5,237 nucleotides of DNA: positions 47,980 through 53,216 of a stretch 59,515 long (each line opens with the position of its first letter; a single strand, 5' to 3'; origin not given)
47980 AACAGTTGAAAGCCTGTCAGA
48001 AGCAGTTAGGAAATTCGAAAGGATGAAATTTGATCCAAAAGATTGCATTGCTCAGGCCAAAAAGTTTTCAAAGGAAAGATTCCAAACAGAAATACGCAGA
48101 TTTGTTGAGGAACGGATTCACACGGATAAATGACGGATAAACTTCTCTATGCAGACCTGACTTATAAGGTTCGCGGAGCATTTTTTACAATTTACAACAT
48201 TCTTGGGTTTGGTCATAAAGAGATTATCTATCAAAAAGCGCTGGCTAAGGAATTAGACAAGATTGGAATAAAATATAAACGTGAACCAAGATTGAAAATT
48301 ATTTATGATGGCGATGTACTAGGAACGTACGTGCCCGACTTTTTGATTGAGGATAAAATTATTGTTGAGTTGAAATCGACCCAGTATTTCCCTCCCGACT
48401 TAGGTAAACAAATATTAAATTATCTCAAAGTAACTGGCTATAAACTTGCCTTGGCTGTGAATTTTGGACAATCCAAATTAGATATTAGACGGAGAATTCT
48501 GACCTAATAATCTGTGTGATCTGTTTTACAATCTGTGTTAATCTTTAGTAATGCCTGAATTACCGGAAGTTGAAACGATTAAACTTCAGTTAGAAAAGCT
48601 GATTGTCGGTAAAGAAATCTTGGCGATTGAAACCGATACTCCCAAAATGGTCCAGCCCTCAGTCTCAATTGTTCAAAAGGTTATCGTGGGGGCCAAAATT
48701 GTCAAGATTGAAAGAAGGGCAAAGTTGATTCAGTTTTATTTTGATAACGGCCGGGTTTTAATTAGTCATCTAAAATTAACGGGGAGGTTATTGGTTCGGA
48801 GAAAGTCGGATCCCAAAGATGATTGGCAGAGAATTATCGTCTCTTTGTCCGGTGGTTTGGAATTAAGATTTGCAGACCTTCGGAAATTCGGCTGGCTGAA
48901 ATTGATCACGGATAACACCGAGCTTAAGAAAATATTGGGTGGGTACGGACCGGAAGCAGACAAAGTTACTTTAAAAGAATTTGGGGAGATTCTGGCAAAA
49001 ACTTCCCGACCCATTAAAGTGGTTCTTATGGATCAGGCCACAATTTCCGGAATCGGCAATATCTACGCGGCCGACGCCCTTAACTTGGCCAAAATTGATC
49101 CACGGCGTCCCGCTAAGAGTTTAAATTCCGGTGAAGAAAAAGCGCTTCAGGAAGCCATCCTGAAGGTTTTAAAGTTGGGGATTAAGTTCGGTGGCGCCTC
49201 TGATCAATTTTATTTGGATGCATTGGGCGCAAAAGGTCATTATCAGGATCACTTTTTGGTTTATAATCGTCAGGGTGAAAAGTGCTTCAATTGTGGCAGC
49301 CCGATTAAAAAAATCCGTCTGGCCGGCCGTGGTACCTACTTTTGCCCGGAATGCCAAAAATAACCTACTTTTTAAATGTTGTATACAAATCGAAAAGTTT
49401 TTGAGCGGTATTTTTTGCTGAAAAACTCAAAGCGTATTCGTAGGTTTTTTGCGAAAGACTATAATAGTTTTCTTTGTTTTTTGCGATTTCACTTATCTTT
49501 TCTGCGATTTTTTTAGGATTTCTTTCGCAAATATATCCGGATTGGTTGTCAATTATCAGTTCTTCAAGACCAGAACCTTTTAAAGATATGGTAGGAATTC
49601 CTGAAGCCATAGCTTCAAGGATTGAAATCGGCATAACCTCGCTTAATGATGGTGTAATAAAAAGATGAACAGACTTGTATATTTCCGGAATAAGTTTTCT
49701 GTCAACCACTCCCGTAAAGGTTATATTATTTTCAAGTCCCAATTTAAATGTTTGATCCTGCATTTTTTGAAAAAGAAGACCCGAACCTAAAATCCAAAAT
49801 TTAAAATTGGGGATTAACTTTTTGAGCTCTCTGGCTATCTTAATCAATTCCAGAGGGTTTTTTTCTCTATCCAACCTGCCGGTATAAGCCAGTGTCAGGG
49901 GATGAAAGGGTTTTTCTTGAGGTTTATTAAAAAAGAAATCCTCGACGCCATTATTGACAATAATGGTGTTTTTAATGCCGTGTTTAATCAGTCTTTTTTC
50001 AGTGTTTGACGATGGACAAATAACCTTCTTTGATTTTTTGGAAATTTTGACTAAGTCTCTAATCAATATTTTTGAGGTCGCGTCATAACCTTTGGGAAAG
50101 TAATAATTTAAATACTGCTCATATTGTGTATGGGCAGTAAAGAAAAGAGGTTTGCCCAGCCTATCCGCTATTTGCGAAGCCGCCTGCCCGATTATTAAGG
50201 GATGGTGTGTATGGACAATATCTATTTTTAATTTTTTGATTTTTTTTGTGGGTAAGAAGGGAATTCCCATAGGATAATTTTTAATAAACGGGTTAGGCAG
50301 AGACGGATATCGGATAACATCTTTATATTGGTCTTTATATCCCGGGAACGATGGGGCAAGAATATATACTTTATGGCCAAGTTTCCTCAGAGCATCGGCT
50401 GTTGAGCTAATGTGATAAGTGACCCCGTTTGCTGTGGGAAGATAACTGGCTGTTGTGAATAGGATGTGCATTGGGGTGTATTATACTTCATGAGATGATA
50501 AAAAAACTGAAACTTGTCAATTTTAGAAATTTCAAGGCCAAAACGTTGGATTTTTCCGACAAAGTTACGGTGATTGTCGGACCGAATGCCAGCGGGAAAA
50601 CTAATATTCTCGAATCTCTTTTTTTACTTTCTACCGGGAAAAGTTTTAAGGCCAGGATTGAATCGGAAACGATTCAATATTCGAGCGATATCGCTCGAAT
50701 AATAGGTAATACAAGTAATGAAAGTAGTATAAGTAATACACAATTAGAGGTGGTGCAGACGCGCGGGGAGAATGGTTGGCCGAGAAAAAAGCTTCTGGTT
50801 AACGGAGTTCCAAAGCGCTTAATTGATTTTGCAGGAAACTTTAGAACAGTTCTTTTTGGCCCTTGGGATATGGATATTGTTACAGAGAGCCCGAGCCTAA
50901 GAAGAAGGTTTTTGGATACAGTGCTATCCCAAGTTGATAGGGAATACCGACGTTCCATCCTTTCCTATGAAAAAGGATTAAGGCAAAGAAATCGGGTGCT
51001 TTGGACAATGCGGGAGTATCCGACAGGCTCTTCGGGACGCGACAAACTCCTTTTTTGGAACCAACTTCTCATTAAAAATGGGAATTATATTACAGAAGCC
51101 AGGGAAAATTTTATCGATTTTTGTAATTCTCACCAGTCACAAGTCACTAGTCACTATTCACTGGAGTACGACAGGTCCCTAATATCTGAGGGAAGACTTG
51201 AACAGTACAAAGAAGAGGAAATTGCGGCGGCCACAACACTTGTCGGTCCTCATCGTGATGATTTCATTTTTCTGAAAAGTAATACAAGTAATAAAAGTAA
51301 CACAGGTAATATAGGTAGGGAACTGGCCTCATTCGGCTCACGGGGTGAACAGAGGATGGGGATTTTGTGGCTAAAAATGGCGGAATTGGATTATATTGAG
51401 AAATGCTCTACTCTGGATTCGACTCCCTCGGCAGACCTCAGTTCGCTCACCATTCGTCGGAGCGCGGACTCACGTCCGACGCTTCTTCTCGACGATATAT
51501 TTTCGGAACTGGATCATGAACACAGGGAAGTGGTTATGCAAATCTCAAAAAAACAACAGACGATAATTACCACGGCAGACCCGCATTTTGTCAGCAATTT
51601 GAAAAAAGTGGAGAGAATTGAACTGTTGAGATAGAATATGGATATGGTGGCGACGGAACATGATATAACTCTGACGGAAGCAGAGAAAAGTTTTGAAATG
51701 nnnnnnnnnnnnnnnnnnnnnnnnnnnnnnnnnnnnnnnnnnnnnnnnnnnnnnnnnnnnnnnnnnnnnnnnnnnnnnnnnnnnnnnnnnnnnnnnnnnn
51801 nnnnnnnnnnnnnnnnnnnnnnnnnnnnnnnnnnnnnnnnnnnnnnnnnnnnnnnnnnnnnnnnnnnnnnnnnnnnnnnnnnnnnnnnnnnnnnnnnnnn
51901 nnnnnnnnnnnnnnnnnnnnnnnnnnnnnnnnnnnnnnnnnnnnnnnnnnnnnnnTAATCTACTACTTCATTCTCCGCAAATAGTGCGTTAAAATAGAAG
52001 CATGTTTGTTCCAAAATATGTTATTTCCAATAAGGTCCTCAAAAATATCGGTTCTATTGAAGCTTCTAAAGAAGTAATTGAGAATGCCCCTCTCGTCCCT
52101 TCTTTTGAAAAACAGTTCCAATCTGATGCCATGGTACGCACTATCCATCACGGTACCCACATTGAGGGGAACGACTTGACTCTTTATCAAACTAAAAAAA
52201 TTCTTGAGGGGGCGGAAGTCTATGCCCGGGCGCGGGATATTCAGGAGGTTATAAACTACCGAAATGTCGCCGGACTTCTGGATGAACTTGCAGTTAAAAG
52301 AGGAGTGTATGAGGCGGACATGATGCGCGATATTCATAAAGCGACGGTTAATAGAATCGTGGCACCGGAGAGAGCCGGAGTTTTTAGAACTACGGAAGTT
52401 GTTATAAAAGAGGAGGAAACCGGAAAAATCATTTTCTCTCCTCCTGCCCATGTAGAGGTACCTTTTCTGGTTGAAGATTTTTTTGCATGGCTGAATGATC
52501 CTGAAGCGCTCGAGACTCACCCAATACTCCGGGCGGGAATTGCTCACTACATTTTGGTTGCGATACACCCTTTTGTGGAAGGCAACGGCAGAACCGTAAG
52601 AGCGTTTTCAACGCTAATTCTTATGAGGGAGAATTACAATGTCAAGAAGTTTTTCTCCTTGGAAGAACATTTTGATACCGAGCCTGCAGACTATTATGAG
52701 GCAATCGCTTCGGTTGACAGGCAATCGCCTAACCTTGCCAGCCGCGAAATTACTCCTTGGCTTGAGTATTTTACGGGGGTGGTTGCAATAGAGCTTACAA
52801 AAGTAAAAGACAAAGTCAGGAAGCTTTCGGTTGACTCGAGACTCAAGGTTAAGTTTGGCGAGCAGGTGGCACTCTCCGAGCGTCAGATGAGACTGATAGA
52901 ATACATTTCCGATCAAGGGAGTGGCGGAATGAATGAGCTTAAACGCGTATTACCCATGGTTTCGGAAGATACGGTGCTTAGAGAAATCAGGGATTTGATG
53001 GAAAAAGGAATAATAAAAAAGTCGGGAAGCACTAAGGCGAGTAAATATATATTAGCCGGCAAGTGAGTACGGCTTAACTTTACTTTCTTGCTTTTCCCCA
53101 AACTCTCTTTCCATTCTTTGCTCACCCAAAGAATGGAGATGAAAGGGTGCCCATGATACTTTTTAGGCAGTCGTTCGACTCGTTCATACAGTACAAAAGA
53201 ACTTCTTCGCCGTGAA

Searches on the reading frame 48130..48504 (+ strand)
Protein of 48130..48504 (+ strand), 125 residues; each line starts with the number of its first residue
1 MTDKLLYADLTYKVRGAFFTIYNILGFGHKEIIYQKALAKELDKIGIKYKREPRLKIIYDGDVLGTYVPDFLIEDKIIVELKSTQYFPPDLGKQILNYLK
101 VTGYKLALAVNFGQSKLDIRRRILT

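Call 87: search_protein_families(library=pfam, max_evalue=0.01, proteins=[window:48130-48504:+])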
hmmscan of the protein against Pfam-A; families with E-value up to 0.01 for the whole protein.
window:48130-48504:+ (125 aa): 2 families
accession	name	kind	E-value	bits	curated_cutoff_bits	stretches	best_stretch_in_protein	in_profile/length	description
PF13366.12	PDDEXK_3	-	2.6e-33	115.3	22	1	9-121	2-116/117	PD-(D/E)XK nuclease superfamily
PF24308.1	DUF7487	-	0.0083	16.5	27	1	42-87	156-201/220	Family of unknown function (DUF7487)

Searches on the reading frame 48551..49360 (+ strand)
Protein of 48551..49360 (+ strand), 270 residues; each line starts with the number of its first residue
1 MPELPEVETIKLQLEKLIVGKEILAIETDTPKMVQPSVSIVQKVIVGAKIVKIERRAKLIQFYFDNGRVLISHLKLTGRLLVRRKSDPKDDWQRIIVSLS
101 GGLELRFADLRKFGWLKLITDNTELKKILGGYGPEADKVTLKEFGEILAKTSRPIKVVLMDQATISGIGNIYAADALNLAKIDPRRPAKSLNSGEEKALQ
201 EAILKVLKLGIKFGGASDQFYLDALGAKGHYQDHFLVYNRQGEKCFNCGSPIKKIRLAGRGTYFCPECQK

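Call 87: search_protein_families(library=pfam, max_evalue=0.01, proteins=[window:48551-49360:+])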
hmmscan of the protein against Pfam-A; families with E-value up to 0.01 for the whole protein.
window:48551-49360:+ (270 aa): 3 families
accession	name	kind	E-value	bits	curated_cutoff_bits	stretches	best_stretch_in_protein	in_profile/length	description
PF01149.29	Fapy_DNA_glyco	-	1.5e-27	96.9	25.5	1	1-115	1-116/117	Formamidopyrimidine-DNA glycosylase N-terminal domain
PF06831.19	H2TH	-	8e-22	77.5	34.7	1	133-218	4-89/93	Formamidopyrimidine-DNA glycosylase H2TH domain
PF06827.20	zf-FPG_IleRS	-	1.2e-09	38.2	21.3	1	242-270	1-29/30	Zinc finger found in FPG and IleRS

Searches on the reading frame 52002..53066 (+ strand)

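Call 15: search_protein_families(library=pfam, proteins=[window:52002-53066:+])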
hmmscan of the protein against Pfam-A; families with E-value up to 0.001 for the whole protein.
window:52002-53066:+ (354 aa): 1 family
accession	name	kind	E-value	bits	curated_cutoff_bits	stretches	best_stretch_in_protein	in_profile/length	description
PF02661.23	Fic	-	1.9e-17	64.3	24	1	105-207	4-93/93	Fic/DOC family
